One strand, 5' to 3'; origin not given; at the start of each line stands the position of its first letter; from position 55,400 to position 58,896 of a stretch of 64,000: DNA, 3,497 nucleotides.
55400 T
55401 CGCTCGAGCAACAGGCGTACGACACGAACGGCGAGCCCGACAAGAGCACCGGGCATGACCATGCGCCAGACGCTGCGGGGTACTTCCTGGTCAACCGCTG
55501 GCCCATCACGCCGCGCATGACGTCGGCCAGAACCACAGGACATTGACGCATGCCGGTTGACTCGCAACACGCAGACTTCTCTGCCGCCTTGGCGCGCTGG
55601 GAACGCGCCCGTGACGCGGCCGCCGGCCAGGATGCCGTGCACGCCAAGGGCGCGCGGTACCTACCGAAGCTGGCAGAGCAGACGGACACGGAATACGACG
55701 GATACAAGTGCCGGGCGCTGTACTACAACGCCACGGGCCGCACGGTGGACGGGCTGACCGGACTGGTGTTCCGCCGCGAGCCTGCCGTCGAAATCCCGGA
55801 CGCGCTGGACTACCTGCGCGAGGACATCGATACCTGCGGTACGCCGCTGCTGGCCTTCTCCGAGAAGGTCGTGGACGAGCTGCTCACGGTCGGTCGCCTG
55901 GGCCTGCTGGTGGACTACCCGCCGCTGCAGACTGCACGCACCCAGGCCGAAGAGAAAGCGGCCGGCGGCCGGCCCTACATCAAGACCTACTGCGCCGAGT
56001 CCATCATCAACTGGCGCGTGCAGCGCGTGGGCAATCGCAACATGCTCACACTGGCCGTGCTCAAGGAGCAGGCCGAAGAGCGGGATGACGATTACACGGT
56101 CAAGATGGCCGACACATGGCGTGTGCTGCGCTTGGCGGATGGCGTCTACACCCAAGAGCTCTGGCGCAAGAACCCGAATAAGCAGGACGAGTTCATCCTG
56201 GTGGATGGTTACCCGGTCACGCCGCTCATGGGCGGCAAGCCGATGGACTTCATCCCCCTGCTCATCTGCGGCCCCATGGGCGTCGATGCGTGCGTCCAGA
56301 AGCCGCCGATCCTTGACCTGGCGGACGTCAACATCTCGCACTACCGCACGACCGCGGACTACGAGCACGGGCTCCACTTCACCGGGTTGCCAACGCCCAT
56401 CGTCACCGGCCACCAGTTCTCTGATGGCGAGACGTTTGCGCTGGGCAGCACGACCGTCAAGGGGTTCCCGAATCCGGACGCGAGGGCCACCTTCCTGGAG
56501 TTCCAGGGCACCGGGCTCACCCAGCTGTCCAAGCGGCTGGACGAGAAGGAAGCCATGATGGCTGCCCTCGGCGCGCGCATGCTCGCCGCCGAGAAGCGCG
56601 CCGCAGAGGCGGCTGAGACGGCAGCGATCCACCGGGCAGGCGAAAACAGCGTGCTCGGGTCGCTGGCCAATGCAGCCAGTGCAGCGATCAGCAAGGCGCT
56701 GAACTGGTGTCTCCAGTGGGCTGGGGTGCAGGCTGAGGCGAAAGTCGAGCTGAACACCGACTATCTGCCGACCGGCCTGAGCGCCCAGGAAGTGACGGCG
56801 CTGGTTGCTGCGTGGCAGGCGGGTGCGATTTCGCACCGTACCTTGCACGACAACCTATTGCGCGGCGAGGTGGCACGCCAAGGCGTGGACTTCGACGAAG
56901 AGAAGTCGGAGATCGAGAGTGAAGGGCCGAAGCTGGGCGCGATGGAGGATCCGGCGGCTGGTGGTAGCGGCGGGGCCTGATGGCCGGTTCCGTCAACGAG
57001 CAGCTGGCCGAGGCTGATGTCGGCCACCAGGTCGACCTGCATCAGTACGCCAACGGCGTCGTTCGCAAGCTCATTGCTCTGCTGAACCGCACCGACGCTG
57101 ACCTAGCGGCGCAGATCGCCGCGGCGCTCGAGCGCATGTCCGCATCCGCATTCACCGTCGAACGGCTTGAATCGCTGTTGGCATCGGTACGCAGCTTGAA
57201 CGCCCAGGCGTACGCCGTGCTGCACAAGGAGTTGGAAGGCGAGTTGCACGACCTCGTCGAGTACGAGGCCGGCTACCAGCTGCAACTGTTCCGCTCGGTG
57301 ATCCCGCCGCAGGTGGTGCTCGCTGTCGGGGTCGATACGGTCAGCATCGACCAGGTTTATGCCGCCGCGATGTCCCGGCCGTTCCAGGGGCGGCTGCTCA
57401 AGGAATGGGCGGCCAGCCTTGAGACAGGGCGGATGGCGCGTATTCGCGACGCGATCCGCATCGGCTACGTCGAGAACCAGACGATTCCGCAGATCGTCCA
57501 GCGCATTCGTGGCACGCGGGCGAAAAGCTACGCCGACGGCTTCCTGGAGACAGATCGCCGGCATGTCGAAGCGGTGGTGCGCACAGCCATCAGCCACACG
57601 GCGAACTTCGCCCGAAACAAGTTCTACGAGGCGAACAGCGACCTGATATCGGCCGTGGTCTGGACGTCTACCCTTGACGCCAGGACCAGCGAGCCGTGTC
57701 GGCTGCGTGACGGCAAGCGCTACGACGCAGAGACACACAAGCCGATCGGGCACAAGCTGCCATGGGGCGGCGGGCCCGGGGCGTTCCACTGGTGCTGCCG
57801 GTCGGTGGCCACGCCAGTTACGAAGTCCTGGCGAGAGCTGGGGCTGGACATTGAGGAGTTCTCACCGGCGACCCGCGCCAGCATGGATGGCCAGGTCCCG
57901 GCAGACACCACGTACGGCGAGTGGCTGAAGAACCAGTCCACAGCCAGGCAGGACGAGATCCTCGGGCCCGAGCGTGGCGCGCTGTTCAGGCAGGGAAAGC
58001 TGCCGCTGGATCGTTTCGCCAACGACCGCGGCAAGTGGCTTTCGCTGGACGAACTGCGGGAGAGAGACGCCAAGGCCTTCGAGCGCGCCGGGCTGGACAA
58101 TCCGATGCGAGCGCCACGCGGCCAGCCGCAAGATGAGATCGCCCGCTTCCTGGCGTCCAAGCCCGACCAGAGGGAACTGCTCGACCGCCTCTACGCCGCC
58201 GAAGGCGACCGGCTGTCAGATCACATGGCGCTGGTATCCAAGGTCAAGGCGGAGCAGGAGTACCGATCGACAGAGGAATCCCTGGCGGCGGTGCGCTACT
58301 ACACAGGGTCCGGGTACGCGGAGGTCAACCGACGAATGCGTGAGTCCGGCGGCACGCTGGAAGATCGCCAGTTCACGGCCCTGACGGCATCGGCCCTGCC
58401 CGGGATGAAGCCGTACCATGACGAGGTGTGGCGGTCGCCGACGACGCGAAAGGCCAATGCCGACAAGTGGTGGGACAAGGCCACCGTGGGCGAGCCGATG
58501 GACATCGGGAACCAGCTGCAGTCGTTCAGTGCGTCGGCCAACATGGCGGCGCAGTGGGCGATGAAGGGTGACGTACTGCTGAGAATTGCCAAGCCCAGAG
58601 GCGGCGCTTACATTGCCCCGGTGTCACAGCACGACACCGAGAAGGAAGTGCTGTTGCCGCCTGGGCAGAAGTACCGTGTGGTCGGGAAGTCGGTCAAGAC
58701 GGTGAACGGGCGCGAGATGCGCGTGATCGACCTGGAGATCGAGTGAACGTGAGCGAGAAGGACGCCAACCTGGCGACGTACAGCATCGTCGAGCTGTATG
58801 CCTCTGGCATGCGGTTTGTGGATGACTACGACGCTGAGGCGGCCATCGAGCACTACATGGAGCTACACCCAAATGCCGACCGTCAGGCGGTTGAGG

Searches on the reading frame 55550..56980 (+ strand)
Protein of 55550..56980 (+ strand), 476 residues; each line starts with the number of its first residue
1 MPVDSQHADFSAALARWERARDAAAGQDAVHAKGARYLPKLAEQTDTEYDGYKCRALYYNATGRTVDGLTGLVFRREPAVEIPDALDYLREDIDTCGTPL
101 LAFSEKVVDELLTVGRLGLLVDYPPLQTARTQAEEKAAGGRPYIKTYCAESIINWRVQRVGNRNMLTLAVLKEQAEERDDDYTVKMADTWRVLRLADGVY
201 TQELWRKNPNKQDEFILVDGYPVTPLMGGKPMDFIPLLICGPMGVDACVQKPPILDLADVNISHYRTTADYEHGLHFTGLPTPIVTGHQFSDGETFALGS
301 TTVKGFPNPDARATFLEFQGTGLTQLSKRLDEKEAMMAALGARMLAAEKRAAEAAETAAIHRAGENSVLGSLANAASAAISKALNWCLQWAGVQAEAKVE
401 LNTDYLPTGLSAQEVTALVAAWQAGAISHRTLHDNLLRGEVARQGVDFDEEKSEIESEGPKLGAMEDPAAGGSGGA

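Call 62: search_protein_families(library=phrogs, proteins=[window:55550-56980:+], max_evalue=0.00001)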
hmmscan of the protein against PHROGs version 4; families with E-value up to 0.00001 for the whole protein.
window:55550-56980:+ (476 aa): 3 families
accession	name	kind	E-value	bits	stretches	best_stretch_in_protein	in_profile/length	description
phrog_145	-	head and packaging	2.2e-142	476.3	1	1-470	8-477/493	portal protein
phrog_2417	-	unknown function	5.2e-40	138.5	1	4-241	7-236/242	-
phrog_2469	-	unknown function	2.3e-10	41.5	1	330-430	7-107/142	-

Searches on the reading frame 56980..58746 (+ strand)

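Call 62: search_protein_families(library=phrogs, proteins=[window:56980-58746:+], max_evalue=0.00001)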
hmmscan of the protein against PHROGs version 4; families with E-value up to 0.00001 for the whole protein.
window:56980-58746:+ (588 aa): 10 families
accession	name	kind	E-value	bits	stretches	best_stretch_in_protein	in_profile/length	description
phrog_241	-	head and packaging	3.1e-151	506.7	1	1-375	9-368/679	head morphogenesis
phrog_21789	-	head and packaging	3.4e-64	218.2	3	1-281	1-260/1195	virion structural protein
phrog_6577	-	unknown function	3.3e-41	142.5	1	115-371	78-323/1066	-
phrog_7625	-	head and packaging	1.5e-33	117.5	1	27-452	16-354/504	head morphogenesis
phrog_595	-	head and packaging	7.7e-27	95.8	1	10-570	46-498/513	head maturation protease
phrog_14819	-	unknown function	6.8e-24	84.8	1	281-372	1-91/91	-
phrog_115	-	head and packaging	3.9e-13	50.4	1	44-327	105-359/665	minor head protein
phrog_4728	-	head and packaging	3.3e-12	47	1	190-339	214-361/591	head morphogenesis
phrog_2841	-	head and packaging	7.4e-10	39.5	1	153-325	197-349/525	minor head protein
phrog_3895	-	moron, auxiliary metabolic gene and host takeover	8.6e-08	33.3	0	531-585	270-328/340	ADP-ribosyltransferase exoenzyme toxin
